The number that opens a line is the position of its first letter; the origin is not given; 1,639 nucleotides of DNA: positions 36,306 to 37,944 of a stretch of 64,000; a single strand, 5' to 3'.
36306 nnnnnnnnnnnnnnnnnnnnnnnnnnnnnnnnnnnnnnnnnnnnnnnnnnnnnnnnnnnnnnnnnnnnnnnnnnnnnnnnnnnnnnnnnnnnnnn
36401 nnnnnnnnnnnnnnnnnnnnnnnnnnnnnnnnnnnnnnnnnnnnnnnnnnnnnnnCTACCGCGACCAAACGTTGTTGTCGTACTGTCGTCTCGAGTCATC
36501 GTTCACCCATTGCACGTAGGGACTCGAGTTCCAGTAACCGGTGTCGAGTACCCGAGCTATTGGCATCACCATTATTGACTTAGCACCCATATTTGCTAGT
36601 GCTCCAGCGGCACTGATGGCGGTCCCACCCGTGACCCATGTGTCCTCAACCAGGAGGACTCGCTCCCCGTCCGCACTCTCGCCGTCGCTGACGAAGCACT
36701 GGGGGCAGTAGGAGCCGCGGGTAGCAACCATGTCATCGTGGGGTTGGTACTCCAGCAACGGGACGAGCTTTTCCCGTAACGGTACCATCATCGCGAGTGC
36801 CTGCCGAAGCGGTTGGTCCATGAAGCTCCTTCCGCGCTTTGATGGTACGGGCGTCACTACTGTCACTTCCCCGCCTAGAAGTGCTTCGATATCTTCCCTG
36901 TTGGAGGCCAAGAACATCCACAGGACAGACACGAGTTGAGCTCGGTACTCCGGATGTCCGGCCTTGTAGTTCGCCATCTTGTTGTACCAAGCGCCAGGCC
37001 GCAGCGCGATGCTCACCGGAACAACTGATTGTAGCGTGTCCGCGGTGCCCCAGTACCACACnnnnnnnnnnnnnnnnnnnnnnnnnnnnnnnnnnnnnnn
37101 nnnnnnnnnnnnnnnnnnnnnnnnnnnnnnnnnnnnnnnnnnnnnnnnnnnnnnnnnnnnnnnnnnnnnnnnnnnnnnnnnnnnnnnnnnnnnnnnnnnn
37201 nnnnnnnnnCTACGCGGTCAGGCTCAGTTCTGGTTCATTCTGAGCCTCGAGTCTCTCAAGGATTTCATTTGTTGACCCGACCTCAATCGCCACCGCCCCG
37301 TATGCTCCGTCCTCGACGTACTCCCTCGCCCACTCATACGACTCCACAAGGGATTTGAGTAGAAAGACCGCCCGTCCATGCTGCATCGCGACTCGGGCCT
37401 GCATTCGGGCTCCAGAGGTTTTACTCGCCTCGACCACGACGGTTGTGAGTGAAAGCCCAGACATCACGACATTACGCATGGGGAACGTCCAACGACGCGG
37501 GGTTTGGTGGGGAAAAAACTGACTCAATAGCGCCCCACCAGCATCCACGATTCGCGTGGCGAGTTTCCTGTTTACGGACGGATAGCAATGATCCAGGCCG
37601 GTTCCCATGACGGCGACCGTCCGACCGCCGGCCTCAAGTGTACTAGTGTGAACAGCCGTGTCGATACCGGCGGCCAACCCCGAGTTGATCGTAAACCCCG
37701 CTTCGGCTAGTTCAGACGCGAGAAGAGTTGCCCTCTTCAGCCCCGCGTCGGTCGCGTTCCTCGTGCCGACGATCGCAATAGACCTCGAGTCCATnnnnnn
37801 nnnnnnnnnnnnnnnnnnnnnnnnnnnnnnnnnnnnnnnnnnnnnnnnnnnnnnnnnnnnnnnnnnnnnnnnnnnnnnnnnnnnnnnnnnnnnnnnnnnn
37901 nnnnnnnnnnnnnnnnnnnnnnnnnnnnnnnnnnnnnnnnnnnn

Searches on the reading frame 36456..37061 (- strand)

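Call 9: search_protein_families(library=pfam, proteins=[window:36456-37061:-], max_evalue=0.01)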
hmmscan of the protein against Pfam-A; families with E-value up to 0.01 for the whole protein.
window:36456-37061:- (201 aa): 1 family
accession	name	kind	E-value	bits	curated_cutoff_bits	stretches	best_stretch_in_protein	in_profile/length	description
PF00156.33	Pribosyltran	-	7e-05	22.6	26.3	1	106-164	64-119/158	Phosphoribosyl transferase domain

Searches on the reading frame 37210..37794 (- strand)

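Call 9: search_protein_families(library=pfam, proteins=[window:37210-37794:-], max_evalue=0.01)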
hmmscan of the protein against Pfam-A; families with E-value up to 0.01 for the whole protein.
window:37210-37794:- (194 aa): 2 families
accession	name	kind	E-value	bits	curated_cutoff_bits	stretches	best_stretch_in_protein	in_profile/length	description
PF02481.21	DNA_processg_A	-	3e-52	177.3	29.6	1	3-158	44-201/212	DNA recombination-mediator protein A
PF18306.6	LDcluster4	-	8.4e-05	22.7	26.3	1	5-63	3-62/151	SLOG cluster4 family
